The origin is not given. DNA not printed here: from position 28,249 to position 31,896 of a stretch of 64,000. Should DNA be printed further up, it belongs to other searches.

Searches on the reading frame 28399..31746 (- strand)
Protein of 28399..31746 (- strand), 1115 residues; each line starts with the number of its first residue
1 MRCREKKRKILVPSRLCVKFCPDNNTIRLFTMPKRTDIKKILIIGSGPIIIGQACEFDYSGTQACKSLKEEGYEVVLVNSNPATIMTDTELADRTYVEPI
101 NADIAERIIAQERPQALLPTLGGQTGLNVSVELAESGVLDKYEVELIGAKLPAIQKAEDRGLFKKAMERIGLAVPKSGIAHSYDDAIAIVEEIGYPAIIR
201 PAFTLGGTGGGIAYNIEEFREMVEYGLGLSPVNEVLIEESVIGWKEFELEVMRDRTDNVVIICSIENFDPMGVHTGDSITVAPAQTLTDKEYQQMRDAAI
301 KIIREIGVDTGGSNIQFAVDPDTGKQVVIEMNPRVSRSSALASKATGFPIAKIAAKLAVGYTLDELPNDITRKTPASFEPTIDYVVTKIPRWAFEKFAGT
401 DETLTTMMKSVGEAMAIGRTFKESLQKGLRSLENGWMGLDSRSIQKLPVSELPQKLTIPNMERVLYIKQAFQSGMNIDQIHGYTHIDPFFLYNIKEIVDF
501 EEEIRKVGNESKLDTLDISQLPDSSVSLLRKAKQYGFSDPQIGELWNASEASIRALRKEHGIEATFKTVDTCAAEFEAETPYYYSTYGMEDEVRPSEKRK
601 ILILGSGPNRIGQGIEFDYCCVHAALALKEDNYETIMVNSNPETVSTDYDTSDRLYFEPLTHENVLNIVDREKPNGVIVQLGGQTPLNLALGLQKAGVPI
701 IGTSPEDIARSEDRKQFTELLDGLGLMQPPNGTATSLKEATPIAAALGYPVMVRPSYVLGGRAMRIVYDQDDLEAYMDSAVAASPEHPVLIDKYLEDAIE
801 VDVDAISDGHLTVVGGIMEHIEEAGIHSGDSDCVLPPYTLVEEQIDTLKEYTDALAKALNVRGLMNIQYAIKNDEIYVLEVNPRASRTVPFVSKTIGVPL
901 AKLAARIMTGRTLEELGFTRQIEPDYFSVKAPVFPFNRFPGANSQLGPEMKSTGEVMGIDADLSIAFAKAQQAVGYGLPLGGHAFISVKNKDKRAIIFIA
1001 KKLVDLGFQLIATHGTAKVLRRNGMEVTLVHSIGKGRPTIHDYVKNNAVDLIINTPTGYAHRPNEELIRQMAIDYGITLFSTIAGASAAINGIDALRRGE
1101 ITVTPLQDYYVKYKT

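Call 5: search_protein_families(library=pfam, proteins=[window:28399-31746:-], max_evalue=0.0001)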
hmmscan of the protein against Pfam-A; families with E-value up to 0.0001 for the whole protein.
window:28399-31746:- (1115 aa): 8 families
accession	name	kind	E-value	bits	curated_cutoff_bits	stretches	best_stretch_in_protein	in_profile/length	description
PF02786.22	CPSase_L_D2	-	7.6e-112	372.4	19.8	2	159-365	1-210/211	Carbamoyl-phosphate synthase L chain, ATP binding domain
PF25596.1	CPSase_L_D1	-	4.5e-99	326.9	27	2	598-709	2-117/118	Carbamoyl phosphate synthase preATP-grasp domain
PF02787.25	CPSase_L_D3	-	1.4e-23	83.1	26.6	1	455-546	2-80/80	Carbamoyl-phosphate synthetase large chain, oligomerisation domain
PF02142.27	MGS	-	1.4e-20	73.7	24.1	1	996-1080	2-93/94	MGS-like domain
PF07478.18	Dala_Dala_lig_C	-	3.1e-16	59.9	24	2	741-884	29-175/204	D-ala D-ala ligase C-terminus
PF02222.28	ATP-grasp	-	4.9e-13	49.6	27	1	721-885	3-163/179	ATP-grasp domain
PF15632.11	ATPgrasp_Ter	-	3.1e-11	43.6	29.1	1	843-911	44-111/131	ATP-grasp in the biosynthetic pathway with Ter operon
PF02655.19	ATP-grasp_3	-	2.8e-10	40.9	23.2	1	713-885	3-157/160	ATP-grasp domain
